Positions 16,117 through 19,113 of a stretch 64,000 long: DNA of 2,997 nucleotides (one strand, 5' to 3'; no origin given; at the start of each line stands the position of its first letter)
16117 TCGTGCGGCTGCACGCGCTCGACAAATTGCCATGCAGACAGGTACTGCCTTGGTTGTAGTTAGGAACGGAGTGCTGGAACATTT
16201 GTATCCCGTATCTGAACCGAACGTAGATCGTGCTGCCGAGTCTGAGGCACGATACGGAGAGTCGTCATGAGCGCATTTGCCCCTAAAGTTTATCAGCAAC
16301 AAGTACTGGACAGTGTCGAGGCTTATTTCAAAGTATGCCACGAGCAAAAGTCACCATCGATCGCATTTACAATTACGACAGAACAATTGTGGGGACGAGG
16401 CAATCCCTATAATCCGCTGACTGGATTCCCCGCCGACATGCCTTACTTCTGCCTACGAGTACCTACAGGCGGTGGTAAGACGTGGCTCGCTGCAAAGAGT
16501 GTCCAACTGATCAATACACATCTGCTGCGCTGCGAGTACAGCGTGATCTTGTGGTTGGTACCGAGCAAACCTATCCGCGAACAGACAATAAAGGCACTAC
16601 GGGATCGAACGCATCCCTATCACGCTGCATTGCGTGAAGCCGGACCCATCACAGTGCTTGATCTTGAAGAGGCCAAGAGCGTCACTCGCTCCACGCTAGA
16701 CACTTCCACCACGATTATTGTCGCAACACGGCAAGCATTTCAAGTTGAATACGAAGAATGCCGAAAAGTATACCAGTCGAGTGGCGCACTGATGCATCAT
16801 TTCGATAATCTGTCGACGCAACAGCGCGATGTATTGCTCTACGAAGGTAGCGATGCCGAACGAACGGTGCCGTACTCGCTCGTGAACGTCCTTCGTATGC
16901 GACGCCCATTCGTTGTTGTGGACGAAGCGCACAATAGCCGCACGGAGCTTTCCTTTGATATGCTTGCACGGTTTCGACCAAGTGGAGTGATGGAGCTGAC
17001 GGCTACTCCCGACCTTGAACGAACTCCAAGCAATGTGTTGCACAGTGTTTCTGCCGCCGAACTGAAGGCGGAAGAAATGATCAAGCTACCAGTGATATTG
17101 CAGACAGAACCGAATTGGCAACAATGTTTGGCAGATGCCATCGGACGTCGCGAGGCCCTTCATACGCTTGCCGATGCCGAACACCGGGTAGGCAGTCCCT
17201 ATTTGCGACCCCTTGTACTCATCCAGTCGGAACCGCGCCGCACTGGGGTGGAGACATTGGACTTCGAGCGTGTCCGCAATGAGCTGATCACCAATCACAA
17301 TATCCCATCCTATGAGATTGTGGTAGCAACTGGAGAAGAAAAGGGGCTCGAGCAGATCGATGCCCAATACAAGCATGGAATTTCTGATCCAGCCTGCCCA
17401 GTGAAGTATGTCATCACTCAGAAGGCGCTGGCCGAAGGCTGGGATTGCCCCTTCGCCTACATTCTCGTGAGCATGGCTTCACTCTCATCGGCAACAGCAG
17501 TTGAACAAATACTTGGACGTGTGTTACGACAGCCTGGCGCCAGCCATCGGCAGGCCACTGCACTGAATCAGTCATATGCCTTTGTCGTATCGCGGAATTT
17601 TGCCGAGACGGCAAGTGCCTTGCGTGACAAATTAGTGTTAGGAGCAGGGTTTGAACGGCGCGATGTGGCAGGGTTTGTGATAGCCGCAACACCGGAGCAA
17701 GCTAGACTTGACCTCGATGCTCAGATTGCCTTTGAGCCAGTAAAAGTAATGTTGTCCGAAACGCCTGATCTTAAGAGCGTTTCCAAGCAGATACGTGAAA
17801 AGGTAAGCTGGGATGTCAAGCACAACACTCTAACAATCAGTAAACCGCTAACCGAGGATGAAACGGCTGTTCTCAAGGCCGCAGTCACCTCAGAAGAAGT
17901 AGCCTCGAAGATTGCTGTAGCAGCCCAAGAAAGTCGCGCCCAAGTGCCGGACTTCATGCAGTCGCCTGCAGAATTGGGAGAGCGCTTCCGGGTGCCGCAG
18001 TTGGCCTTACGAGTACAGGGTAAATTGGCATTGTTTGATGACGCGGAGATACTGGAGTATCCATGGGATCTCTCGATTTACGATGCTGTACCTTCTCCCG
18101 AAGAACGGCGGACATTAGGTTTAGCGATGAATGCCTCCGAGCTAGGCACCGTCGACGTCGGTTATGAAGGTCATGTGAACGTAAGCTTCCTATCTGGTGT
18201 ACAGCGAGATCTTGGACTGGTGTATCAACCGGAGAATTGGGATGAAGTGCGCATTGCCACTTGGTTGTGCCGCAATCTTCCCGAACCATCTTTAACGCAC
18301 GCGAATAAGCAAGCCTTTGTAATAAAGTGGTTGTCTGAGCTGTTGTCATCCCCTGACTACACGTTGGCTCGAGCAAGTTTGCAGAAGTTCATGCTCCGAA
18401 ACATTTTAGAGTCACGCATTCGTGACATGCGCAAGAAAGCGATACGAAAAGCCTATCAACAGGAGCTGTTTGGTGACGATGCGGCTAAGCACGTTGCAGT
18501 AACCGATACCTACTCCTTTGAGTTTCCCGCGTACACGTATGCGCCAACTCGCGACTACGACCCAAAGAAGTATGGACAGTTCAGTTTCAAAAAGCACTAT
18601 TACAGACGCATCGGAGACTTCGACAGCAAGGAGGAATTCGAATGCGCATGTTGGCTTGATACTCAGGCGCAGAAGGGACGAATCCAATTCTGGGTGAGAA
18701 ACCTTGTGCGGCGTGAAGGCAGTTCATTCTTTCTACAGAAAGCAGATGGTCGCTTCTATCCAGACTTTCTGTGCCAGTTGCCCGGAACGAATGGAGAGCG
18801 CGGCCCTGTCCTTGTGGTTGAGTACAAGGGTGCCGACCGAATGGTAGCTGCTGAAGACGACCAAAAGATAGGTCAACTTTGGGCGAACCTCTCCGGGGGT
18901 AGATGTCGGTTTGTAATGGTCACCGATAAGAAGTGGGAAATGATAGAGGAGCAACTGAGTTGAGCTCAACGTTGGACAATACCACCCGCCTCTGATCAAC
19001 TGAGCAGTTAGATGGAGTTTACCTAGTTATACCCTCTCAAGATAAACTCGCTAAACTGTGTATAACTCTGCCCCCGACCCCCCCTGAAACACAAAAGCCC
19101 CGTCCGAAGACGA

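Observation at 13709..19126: Low-GC Type III R-M island with a zeta-toxin-like kinase and a 73-aa ORF inserted between mod and res, all four genes translationally coupled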

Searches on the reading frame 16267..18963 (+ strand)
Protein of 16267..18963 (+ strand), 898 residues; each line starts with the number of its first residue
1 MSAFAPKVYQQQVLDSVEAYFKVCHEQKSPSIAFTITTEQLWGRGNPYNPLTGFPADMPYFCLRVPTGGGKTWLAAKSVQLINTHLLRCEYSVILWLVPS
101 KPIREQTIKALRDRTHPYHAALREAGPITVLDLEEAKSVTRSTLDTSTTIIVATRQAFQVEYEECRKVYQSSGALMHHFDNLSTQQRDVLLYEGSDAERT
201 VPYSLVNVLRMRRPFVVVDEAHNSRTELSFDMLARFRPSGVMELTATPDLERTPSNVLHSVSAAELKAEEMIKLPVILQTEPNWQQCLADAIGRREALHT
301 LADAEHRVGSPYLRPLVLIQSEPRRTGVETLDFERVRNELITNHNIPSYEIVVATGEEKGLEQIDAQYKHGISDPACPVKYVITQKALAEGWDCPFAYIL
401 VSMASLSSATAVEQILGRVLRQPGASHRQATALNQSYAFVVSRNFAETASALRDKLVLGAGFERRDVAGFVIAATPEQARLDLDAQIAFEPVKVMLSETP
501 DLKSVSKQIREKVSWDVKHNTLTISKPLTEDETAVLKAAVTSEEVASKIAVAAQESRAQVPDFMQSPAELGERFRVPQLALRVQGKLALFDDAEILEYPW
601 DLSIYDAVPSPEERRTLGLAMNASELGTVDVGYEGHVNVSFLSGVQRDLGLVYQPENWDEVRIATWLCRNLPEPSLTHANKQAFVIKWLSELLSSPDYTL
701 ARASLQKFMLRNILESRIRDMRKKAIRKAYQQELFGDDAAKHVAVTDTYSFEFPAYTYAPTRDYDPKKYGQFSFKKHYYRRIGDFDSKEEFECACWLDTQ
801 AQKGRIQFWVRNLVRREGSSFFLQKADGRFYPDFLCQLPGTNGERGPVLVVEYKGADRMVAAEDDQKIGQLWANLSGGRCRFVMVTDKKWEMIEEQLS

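Call 4: search_protein_families(library=pfam, proteins=[window:16267-18963:+], max_evalue=0.1)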
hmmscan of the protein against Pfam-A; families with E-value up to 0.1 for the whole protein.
window:16267-18963:+ (898 aa): 2 families
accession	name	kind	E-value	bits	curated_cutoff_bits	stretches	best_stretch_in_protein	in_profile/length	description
PF04851.21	ResIII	-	4.7e-13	49.8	22.5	1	6-249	4-163/164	Type III restriction enzyme, res subunit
PF00270.35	DEAD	-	5.8e-05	23.3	26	1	63-162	19-109/167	DEAD/DEAH box helicase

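Call 5: search_protein_families(library=ncbifam, proteins=[window:16267-18963:+], max_evalue=0.1)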
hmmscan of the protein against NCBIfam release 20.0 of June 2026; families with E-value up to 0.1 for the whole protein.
window:16267-18963:+ (898 aa): 4 families
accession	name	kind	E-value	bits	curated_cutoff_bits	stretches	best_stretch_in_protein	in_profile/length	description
NF046055.1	restr_BPTD_3080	equivalog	0.0005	18.1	800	0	378-438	573-634/970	BPTD_3080 family restriction endonuclease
NF012027.0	PRK15483.1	equivalog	0.0062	14.5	564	0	63-247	64-237/986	type III restriction-modification system endonuclease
NF003483.0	PRK05159.1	equivalog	0.049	12.5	353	1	150-235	273-358/438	aspartate--tRNA(Asn) ligase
TIGR00458.1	aspS_nondisc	equivalog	0.051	12.5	368.4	1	152-235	270-348/428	aspartate--tRNA(Asn) ligase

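Call 8: search_protein_families(library=padloc, proteins=[window:16267-18963:+], max_evalue=0.1)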
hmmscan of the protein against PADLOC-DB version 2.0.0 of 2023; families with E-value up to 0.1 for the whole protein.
window:16267-18963:+ (898 aa): 9 families
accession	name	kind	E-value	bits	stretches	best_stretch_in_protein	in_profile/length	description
PDLC03650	REase_III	-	2.6e-109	364.9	1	42-885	43-876/898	Type III restriction enzyme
PDLC03653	REase_III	-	1.1e-60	203.8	1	53-456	82-503/883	Type III restriction enzyme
PDLC03647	REase_III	-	2.7e-06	23.8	2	378-461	506-591/989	Type III restriction enzyme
PDLC03649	REase_III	-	0.00028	16.9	1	378-425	494-541/973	Type III restriction enzyme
PDLC01765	Cas3c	-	0.0025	14.8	1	60-129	185-248/612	-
PDLC03652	REase_III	-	0.0026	13.9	1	342-425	309-391/809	Type III restriction enzyme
PDLC02707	PbeA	-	0.0051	13.4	0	63-160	273-366/672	PbeA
PDLC03648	REase_III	-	0.013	11.6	1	380-432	312-364/871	Type III restriction enzyme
PDLC04531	PDC-M23B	-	0.021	10.8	1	64-159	319-413/1060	-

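Call 76: find_related_loci(query=A6, collection=metagenome_contigs, flank=6000)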
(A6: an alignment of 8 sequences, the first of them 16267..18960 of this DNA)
Query A6 (898 aa) in metagenome_contigs; peptide patterns used: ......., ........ (x = any residue, [..] = any of these).
600 stretches matched a pattern (row limit reached: there are more); 226 encode a relative of the query (tblastn E <= 1e-3); the best 80 are kept; 80 distinct loci.
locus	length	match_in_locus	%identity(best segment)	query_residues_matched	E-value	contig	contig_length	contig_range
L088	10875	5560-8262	78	1-898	0e+0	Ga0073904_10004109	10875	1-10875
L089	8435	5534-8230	78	1-897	0e+0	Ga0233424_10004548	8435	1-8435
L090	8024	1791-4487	78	1-897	0e+0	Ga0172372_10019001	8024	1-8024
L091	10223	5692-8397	77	1-897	0e+0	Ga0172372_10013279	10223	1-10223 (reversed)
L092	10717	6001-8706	78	1-897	0e+0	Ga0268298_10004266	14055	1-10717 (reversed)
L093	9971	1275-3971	77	1-897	0e+0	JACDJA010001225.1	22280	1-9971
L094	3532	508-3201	77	1-897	0e+0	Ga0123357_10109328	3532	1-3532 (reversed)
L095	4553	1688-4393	77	1-897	0e+0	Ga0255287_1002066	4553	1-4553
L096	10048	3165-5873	77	1-897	0e+0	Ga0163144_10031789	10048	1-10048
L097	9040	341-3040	77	1-897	0e+0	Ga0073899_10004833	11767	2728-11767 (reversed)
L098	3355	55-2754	76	1-897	0e+0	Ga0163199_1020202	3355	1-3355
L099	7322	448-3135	77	1-894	0e+0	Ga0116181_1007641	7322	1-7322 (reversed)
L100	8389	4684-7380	76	1-897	0e+0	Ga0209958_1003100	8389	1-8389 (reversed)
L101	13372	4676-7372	76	1-897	0e+0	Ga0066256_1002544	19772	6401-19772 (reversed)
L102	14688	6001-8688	77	1-894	0e+0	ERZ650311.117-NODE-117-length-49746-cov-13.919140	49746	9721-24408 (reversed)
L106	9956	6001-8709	75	1-897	0e+0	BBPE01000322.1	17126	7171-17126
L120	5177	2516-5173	72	1-888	0e+0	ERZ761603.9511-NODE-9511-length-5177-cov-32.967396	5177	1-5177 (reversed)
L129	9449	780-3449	64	1-897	0e+0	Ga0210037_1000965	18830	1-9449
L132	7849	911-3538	64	13-890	0e+0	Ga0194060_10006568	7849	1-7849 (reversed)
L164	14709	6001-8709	74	1-897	0e+0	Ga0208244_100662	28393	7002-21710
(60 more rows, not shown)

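Call 79: search_protein_families(library=pfam, proteins=[L129:278-481:+, L129:484-780:+, L164:5499-5702:+, L164:5705-6001:+, L106:5232-5597:+, L106:5597-6001:+, L093:89-739:+, L093:815-1069:+, L120:1888-2391:+, L132:605-856:+], max_evalue=0.01)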
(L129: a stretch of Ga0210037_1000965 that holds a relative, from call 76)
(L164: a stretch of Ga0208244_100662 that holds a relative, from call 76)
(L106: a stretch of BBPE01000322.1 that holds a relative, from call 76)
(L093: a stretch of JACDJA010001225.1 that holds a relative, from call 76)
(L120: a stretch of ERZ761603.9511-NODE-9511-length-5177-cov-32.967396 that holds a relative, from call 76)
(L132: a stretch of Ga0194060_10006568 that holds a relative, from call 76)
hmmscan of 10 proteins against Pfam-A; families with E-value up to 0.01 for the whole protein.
L129:278-481:+ (68 aa): 1 family
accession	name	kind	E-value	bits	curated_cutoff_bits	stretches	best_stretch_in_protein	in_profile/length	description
PF09720.15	Unstab_antitox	-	5.9e-11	42.7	23.3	1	12-64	1-54/54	Putative addiction module component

L129:484-780:+ (99 aa): 1 family
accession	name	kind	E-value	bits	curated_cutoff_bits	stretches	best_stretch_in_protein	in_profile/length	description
PF05016.21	ParE_toxin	-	7.7e-07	30.1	23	1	4-88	2-88/89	ParE toxin of type II toxin-antitoxin system, parDE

L164:5499-5702:+ (68 aa): 1 family
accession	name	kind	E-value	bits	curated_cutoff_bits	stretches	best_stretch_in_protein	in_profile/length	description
PF09720.15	Unstab_antitox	-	3e-19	69.3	23.3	1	12-64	1-54/54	Putative addiction module component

L164:5705-6001:+ (99 aa): 1 family
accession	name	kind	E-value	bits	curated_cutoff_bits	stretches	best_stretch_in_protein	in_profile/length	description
PF05016.21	ParE_toxin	-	9.2e-08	33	23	1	3-88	1-88/89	ParE toxin of type II toxin-antitoxin system, parDE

L106:5232-5597:+ (122 aa): 1 family
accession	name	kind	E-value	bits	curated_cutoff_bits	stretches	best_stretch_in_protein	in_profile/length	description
PF10047.15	DUF2281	-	1.4e-06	29.2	26.5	1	46-106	1-53/64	Protein of unknown function (DUF2281)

L106:5597-6001:+ (135 aa): 1 family
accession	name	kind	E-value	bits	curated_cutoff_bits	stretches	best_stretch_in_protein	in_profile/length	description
PF01850.27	PIN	-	6.3e-16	59.5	23.6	1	5-124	2-118/120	PIN domain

L093:89-739:+ (217 aa): 1 family
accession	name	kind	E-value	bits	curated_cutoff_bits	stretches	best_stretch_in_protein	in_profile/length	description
PF13711.11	DUF4160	-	3.3e-24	85.3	23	1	137-202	1-65/65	Domain of unknown function (DUF4160)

L093:815-1069:+ (85 aa): 1 family
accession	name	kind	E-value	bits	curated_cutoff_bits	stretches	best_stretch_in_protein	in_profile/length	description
PF10387.14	DUF2442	-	9.3e-13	48.6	23.9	1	7-75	1-68/72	Protein of unknown function (DUF2442)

L120:1888-2391:+ (168 aa): 1 family
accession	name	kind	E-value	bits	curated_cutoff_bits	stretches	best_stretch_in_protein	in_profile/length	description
PF10047.15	DUF2281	-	0.00043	21.3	26.5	1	99-150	5-49/64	Protein of unknown function (DUF2281)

L132:605-856:+ (84 aa): 1 family
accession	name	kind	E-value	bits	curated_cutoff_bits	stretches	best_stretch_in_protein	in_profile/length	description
PF09720.15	Unstab_antitox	-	1.4e-12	47.9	23.3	1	23-75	1-54/54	Putative addiction module component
